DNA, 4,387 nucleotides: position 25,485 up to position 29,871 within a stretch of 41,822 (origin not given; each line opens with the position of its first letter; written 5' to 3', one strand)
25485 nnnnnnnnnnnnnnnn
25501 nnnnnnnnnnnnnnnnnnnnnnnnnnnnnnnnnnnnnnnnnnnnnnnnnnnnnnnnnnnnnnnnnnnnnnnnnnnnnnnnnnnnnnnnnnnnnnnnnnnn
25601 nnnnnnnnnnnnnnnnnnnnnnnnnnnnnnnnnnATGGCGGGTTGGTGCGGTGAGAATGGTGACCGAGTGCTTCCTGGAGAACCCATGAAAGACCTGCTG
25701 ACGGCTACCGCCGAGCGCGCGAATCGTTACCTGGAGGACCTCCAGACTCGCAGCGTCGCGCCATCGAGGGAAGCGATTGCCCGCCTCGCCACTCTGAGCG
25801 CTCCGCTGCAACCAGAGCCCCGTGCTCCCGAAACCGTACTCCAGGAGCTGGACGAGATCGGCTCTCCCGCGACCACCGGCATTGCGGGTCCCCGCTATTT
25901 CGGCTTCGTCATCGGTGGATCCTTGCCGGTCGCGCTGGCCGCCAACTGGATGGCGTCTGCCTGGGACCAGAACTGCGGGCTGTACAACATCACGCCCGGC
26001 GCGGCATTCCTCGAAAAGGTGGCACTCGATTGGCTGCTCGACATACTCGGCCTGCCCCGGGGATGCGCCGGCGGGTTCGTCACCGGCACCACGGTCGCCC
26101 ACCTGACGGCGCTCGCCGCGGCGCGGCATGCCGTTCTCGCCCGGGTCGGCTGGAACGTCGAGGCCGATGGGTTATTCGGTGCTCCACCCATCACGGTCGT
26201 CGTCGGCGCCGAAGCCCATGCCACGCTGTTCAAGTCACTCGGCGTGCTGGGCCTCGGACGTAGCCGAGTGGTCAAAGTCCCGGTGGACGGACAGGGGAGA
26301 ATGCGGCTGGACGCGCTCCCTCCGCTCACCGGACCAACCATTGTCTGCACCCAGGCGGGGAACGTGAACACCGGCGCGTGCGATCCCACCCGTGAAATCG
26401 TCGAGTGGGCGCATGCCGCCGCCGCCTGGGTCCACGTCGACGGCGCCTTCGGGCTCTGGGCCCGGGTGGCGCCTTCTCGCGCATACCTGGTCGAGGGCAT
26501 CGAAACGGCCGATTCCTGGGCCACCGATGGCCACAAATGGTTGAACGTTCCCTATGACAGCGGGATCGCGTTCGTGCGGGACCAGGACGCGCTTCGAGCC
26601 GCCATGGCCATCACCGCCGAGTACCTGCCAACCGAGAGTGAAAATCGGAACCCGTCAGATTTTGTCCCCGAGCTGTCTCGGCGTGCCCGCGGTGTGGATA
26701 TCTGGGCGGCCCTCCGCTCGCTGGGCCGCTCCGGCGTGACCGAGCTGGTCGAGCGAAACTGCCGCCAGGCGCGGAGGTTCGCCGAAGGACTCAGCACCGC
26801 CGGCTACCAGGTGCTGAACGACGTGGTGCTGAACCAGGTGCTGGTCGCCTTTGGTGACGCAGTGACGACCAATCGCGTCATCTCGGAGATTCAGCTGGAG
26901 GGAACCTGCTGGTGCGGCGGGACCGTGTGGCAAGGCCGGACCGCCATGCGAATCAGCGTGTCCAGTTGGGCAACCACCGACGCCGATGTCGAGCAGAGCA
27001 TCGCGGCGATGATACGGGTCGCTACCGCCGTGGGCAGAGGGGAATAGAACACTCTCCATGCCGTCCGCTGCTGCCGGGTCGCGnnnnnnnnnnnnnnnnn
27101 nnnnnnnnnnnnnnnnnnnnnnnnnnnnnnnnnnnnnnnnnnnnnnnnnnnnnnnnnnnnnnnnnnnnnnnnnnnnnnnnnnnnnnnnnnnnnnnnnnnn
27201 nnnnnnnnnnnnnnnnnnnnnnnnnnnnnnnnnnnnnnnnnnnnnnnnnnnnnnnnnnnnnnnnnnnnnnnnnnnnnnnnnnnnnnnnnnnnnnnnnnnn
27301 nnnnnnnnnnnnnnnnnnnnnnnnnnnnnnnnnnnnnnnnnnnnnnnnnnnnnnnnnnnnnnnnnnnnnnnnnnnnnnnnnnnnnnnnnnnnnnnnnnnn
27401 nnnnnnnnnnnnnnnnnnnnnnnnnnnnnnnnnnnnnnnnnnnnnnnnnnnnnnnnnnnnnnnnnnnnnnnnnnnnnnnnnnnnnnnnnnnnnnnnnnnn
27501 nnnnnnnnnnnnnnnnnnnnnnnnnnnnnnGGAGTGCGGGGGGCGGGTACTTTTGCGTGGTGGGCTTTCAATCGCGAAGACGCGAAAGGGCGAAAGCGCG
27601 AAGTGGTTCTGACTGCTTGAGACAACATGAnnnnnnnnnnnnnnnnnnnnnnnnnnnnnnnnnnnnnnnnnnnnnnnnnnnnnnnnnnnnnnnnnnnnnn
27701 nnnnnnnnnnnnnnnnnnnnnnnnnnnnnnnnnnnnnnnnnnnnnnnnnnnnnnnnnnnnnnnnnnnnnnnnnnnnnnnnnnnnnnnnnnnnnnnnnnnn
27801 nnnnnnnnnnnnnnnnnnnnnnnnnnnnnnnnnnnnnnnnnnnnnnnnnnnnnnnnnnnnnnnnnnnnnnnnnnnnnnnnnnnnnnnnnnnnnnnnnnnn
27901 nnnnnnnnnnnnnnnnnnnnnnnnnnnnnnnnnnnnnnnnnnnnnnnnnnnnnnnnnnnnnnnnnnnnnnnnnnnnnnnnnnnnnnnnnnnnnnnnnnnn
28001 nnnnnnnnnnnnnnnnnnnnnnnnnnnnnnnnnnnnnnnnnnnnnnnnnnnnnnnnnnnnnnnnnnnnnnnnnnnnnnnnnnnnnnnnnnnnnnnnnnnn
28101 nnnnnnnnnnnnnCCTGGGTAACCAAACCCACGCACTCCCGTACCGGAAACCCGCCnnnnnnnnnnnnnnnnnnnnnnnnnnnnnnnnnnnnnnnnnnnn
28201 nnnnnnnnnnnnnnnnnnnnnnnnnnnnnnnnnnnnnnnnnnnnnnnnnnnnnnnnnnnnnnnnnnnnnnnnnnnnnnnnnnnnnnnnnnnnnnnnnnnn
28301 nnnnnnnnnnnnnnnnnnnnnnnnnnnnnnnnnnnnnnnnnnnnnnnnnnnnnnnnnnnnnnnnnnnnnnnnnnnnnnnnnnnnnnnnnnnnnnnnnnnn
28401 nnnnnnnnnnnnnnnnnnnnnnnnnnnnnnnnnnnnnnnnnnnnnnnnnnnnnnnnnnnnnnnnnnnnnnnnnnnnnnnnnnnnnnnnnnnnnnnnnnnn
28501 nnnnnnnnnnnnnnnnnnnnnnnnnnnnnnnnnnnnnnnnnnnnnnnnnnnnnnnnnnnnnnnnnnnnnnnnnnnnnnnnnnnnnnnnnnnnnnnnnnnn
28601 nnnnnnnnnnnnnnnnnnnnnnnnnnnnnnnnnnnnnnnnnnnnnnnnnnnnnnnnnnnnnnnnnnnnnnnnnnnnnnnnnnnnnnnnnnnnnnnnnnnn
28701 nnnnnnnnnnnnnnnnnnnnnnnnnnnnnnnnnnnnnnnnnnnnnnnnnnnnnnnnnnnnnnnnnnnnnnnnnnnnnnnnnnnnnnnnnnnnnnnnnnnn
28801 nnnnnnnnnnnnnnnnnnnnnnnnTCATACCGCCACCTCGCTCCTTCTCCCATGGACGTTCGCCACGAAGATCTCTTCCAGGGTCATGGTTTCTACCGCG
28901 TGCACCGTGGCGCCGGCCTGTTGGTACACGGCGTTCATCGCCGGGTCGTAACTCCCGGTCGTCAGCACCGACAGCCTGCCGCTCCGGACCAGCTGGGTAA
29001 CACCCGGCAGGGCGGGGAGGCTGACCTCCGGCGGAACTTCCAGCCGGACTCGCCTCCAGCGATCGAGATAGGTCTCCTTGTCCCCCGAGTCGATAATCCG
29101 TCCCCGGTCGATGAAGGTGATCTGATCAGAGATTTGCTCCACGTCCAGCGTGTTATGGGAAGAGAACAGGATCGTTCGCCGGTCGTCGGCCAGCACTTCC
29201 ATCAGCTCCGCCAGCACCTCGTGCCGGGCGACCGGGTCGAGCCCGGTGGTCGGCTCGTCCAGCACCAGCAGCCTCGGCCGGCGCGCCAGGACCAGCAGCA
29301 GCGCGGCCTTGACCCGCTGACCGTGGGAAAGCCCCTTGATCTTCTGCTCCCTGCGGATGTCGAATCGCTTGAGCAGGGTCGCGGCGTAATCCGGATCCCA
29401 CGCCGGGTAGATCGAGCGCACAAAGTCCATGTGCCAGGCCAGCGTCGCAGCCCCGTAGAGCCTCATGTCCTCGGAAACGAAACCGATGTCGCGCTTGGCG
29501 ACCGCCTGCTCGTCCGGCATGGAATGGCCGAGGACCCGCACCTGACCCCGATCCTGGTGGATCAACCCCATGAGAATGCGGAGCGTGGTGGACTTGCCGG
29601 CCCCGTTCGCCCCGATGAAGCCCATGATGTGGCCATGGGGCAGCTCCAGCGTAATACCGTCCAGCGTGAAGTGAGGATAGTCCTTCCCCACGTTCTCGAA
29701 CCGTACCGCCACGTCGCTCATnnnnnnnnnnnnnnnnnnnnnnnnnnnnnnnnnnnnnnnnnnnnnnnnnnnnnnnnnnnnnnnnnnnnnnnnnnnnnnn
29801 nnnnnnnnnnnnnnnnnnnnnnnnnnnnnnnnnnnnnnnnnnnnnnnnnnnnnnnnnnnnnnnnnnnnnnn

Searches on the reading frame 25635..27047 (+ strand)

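Call 11: search_protein_families(library=pfam, proteins=[window:25635-27047:+], max_evalue=0.01)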
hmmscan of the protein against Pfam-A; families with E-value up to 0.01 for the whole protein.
window:25635-27047:+ (470 aa): 3 families
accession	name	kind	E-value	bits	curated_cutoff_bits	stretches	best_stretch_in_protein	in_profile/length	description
PF00282.25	Pyridoxal_deC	-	5.7e-37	127.8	27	1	59-395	13-363/375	Pyridoxal-dependent decarboxylase conserved domain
PF00266.25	Aminotran_5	-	1.1e-05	25.1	21.5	1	188-272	92-178/371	Aminotransferase class-V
PF01212.27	Beta_elim_lyase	-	7.5e-05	22.6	27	1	184-392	70-236/288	Beta-eliminating lyase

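Call 36: search_protein_families(library=ncbifam, proteins=[window:25635-27047:+], max_evalue=0.001)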
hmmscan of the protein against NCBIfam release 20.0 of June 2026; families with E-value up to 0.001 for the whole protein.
window:25635-27047:+ (470 aa): 8 families
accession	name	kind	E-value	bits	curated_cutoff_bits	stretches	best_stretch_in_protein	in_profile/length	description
NF052646.1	DABADecarRhbB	equivalog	3.7e-35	121.4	900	1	42-449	51-468/491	L-2,4-diaminobutyrate decarboxylase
TIGR03799.1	NOD_PanD_pyr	equivalog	4.6e-30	104.5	606.1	1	145-386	161-416/522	pyridoxal-dependent aspartate 1-decarboxylase PanP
TIGR03812.1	tyr_de_CO2_Arch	equivalog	2e-17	63.1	299.4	1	100-414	34-334/375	tyrosine decarboxylase MfnA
TIGR03811.1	tyr_de_CO2_Ent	equivalog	3.3e-06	25.8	905.3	0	190-277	227-327/608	tyrosine decarboxylase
NF008126.0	PRK10874.1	equivalog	4.6e-06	26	607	1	188-276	113-203/401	cysteine desulfurase CsdA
NF002748.0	PRK02769.1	equivalog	0.00018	20.4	305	1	234-397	161-321/382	histidine decarboxylase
TIGR03392.1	FeS_syn_CsdA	equivalog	0.0004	19.7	493.6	1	188-277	110-201/398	cysteine desulfurase CsdA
TIGR01822.1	2am3keto_CoA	equivalog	0.00087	18.3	493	0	367-465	290-389/393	glycine C-acetyltransferase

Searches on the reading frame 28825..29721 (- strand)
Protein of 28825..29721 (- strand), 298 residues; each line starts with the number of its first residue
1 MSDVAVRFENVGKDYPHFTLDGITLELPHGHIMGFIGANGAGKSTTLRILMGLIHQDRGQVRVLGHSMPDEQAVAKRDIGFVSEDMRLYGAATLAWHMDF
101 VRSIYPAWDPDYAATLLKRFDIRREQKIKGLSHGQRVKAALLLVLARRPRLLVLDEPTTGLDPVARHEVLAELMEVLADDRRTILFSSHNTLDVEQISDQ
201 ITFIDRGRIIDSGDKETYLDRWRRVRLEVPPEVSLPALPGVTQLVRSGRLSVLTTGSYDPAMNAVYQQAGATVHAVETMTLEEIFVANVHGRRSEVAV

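Call 11: search_protein_families(library=pfam, proteins=[window:28825-29721:-], max_evalue=0.01)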
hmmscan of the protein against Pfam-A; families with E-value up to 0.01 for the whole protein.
window:28825-29721:- (298 aa): 2 families
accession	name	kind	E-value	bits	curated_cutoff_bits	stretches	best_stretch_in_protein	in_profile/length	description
PF00005.33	ABC_tran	-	1.5e-25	90.8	25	1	20-159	1-137/137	ABC transporter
PF13304.12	AAA_21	-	2.1e-15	58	27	2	124-191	231-300/304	AAA domain, putative AbiEii toxin, Type IV TA system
